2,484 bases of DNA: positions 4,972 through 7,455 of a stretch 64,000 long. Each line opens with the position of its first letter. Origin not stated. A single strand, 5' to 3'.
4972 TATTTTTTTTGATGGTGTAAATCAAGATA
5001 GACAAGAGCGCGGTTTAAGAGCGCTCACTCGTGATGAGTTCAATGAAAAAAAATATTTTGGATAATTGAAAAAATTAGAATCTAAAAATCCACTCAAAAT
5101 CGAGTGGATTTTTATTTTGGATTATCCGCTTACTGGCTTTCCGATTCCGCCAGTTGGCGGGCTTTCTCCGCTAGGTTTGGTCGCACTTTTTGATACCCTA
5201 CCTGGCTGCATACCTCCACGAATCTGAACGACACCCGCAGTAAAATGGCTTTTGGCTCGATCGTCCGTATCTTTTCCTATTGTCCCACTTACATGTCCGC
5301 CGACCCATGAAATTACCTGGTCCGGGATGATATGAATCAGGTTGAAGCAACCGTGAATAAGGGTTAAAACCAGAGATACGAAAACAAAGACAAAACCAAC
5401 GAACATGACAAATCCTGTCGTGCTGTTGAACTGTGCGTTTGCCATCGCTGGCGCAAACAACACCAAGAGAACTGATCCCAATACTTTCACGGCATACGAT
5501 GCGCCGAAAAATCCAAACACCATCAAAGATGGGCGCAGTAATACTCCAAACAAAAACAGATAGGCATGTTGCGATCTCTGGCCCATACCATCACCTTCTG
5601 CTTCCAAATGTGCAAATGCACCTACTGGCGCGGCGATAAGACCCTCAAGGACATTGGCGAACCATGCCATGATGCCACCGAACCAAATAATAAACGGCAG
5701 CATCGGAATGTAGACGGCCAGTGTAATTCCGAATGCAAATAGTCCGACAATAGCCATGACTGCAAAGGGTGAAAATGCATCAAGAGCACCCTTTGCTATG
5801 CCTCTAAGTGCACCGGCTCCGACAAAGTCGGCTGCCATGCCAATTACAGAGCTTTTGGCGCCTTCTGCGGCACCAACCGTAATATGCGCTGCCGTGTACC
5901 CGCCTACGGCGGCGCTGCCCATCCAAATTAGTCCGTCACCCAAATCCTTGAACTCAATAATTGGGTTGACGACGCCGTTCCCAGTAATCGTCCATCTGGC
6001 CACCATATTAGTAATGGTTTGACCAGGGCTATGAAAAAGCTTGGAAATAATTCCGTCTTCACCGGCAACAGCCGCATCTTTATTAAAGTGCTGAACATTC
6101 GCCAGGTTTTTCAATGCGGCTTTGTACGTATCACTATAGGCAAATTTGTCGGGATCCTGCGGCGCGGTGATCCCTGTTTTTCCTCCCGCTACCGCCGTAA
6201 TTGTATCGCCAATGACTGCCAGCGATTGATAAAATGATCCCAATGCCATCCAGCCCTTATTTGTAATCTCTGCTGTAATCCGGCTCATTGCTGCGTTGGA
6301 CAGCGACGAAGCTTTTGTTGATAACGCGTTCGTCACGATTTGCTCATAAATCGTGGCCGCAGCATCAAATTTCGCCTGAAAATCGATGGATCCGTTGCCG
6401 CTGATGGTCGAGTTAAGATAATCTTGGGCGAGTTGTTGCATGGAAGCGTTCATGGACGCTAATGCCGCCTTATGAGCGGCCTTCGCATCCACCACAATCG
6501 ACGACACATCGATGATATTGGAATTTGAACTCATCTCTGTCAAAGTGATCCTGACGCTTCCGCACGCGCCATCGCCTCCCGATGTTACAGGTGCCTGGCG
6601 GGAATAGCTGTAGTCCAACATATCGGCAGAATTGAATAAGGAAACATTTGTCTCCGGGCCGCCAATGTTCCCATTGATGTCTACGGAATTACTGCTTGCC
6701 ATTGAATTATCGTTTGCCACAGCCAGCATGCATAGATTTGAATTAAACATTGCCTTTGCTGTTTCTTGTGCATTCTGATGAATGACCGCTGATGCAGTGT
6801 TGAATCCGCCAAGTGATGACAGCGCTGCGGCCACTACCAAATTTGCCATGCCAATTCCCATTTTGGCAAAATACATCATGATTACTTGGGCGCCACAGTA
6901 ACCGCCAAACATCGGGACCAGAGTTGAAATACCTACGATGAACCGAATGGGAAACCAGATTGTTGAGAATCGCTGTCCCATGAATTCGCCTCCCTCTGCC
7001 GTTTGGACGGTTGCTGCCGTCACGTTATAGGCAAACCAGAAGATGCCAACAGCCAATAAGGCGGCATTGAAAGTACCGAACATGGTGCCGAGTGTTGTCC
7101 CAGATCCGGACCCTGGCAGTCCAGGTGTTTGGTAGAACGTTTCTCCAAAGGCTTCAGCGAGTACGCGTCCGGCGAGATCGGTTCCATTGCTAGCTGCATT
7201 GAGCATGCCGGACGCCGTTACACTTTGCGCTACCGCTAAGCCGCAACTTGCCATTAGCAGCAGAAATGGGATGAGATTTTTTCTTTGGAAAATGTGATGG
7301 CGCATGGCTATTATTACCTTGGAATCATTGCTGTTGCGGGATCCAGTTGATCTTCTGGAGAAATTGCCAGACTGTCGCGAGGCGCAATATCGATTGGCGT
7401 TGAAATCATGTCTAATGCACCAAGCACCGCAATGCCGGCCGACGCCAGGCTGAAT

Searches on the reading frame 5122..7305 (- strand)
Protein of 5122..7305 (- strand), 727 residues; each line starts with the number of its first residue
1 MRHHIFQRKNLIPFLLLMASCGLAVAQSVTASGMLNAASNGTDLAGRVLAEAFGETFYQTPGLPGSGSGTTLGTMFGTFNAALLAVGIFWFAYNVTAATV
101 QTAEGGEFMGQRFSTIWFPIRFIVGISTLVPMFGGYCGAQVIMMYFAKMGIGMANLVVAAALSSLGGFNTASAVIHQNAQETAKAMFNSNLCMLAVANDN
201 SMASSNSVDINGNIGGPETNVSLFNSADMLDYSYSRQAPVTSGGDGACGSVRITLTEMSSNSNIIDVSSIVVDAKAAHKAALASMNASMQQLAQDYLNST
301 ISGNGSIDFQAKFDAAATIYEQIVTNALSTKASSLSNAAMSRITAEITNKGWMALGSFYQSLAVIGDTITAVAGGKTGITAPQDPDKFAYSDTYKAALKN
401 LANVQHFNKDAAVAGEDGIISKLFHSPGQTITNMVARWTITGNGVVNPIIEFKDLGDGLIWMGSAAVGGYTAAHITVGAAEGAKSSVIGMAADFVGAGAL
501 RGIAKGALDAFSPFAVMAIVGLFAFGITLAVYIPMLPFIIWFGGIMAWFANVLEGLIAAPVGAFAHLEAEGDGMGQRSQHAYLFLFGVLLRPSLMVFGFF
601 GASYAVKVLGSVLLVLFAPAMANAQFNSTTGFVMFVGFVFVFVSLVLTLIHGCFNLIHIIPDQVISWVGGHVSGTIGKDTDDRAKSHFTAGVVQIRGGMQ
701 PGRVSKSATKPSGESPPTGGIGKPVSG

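Call 8: search_protein_families(library=pfam, proteins=[window:5122-7305:-], max_evalue=0.01)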
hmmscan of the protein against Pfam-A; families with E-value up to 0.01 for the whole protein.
window:5122-7305:- (727 aa): 0 families

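Call 14: search_dna_similar(query=window:5122-7305:-, collection=plasmids, mode=protein, max_rows=25)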
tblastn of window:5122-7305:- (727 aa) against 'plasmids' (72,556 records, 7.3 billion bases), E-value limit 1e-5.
Records with a match: 3814; places in all: 3848; records where one place covers at least 80% of the query: 3147.
Best place of each record, by identity: <60% 3814.
By first word of the organism name: Escherichia 1427; Klebsiella 966; Salmonella 473; Enterobacter 190; Serratia 128; Pseudomonas 121; Shigella 110; Citrobacter 86; Xanthomonas 49; Yersinia 30; and 74 more.
By predicted mobility (MOB-suite, as given by PLSDB): conjugative 3237; non-mobilizable 336; mobilizable 241.
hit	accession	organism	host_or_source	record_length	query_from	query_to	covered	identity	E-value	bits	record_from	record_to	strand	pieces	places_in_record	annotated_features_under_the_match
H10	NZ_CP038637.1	Cupriavidus oxalaticus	whole organism,sewage sludge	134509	10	719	98%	34.6%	5e-104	357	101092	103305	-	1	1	DotA/TraY family protein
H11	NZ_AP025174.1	Cupriavidus sp. P-10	-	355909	1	726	100%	33.3%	4e-103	354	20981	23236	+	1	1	DotA/TraY family protein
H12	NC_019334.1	Pseudomonas syringae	-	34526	30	722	95%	34.1%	1e-83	298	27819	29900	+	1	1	DotA/TraY family protein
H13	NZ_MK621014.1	Pseudomonas syringae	-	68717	6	713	97%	32.3%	4e-79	284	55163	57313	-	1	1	DotA/TraY family protein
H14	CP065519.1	Stenotrophomonas rhizophila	Kandelia candel (mangrove),cell culture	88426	1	686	94%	32.9%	1e-84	300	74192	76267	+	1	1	record has no annotation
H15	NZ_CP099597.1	Pseudomonas siliginis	Arabidopsis thaliana,pure culture,leaf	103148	9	714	97%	31.9%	5e-82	293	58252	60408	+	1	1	DotA/TraY family protein | hypothetical protein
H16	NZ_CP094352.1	Pseudomonas orientalis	-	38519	80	722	88%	34.9%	8e-84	298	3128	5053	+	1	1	DotA/TraY family protein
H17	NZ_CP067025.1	Pseudomonas syringae group genomosp. 3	Japanese radish,cell culture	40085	80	722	88%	34.8%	4e-83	296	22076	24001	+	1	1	DotA/TraY family protein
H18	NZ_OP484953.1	Cupriavidus gilardii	-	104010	80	719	88%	34.7%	3e-93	325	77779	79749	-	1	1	DotA/TraY family protein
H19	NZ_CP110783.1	Pseudomonas putida DOT-T1E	pure cell culture,environment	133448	2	686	94%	32.2%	6e-77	278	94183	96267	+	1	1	DotA/TraY family protein | hypothetical protein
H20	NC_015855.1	Pseudomonas putida DOT-T1E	-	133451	2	686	94%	32.2%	6e-77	278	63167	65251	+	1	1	DotA/TraY family protein | hypothetical protein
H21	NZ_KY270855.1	Pseudomonas putida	Homo sapiens,endobronchial brushing ...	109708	7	686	94%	32.4%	9e-78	280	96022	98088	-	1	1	DotA/TraY family protein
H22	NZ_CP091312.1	Pseudomonas juntendi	Homo sapiens,metagenomic assembly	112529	7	686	94%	32.4%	9e-78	280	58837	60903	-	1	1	DotA/TraY family protein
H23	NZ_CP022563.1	Pseudomonas monteilii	cell culture,soil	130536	7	686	94%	32.4%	9e-78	280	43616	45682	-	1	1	DotA/TraY family protein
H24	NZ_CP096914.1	Pseudomonas aeruginosa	Homo sapiens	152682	7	686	94%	32.4%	9e-78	280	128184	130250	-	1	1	DotA/TraY family protein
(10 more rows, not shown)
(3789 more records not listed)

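Call 28: find_homologous_proteins(query=window:5122-7305:-, max_evalue=1e-50)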
Query window:5122-7305:- (727 aa): 13 proteins with E <= 1e-50 among 8000 candidates.
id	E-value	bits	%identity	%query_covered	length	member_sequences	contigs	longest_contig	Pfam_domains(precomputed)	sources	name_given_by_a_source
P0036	0.0e+0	1507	94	100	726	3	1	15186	-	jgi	jgi:conjugal transfer/type IV secretion protein DotA/TraY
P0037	0.0e+0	1448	91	100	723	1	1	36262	-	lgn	-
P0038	0.0e+0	1321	83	98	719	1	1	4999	-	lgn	-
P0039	0.0e+0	1312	85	95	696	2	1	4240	-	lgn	-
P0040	0.0e+0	1301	83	98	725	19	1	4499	-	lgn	-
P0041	1.3e-287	974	66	93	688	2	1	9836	-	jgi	jgi:conjugal transfer/type IV secretion protein DotA/TraY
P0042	1.8e-233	795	56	95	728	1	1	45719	-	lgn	-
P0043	6.5e-232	790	54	97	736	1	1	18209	-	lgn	-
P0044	7.3e-228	777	56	94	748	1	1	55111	-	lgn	-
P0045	7.2e-115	403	34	99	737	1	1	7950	-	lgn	-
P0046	4.1e-104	368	35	90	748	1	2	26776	-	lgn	-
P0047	2.0e-93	333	32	93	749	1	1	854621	-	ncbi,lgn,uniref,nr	ncbi:DotA/TraY family protein [Paraburkholderia sp. BCC1885]|uniref:DotA/TraY family protein n=1 Tax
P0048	7.2e-71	258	31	95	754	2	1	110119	-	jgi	jgi:conjugal transfer/type IV secretion protein DotA/TraY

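Call 29: find_encoding_contigs(protein=P0036, flank=10000, max_places=3)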
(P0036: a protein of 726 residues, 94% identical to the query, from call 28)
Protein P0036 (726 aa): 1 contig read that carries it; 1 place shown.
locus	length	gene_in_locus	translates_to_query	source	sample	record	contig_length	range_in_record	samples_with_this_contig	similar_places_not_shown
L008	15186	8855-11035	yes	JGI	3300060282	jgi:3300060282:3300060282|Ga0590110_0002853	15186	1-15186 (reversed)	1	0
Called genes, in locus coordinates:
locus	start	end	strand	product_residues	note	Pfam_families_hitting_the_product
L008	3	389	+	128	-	?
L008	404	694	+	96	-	PF01909:NTP_transf_2, PF18765:Polbeta (weak)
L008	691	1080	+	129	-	PF01934:HepT-like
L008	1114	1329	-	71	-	-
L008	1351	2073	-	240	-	-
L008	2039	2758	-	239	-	PF00563:EAL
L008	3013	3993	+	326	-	-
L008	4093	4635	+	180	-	-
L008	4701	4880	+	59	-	-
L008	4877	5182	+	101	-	-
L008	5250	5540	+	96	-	PF14216:DUF4326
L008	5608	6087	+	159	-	-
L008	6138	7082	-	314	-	-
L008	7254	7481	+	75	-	-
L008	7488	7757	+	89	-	-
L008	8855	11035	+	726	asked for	-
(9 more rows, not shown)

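Call 30: find_encoding_contigs(protein=P0037, flank=10000, max_places=3)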
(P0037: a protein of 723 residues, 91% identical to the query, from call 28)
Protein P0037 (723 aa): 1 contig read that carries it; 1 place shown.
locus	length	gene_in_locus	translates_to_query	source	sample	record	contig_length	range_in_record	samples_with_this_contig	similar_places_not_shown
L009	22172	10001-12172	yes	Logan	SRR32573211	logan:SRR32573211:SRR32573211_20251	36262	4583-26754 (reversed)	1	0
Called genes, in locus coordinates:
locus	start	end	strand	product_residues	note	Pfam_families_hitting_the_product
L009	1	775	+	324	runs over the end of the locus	-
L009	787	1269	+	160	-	-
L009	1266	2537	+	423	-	PF28212:TraW-like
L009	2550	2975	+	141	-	-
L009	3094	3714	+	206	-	-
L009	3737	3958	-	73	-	-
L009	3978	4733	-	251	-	-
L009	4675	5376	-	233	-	PF00563:EAL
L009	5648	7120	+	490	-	PF12796:Ank_2 (faint), PF00023:Ank (faint)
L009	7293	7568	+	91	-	-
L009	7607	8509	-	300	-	-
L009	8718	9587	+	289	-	-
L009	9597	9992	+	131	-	-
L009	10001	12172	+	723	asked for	-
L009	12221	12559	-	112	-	-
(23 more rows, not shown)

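Call 31: find_encoding_contigs(protein=P0042, flank=10000, max_places=3)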
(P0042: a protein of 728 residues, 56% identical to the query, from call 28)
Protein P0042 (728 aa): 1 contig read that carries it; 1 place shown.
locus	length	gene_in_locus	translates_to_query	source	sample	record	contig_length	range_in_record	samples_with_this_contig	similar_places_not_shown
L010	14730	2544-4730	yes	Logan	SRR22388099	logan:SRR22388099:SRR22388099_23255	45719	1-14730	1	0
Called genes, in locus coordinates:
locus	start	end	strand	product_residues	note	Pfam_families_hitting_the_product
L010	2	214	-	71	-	?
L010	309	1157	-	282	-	PF00149:Metallophos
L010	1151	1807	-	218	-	-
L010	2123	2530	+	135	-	-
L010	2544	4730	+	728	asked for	-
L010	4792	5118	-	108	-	-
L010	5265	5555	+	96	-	PF01909:NTP_transf_2, PF18765:Polbeta (weak)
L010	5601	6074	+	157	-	-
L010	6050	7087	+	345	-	PF08843:AbiEii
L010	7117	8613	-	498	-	PF00672:HAMP, PF07730:HisKA_3, PF02518:HATPase_c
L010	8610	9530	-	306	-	-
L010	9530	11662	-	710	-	PF07715:Plug, PF00593:TonB_dep_Rec_b-barrel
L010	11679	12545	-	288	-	PF02517:Rce1-like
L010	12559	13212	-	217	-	PF00072:Response_reg, PF04545:Sigma70_r4 (faint), PF00196:GerE, PF08281:Sigma70_r4_2 (weak), PF13384:HTH_23 (faint)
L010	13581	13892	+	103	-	-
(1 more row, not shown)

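Call 32: find_encoding_contigs(protein=P0044, flank=10000, max_places=3)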
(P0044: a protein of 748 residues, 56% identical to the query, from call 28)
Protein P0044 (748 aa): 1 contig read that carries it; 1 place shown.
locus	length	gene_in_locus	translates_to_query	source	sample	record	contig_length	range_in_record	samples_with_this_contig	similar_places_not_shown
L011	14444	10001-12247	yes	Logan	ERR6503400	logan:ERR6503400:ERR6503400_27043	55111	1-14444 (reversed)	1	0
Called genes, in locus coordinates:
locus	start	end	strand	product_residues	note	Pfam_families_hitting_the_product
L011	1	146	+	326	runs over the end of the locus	PF08401:ArdcN, PF18818:MPTase-PolyVal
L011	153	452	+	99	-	-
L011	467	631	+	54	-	-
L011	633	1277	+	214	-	PF01131:Topoisom_bac, PF01396:Zn_ribbon_Top1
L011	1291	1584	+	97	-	-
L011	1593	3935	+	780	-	PF18796:LPD1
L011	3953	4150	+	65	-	-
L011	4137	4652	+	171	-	-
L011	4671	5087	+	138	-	-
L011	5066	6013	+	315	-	-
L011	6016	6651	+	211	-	-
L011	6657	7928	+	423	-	PF28212:TraW-like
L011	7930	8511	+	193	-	-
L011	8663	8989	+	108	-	-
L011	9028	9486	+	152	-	-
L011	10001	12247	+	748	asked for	-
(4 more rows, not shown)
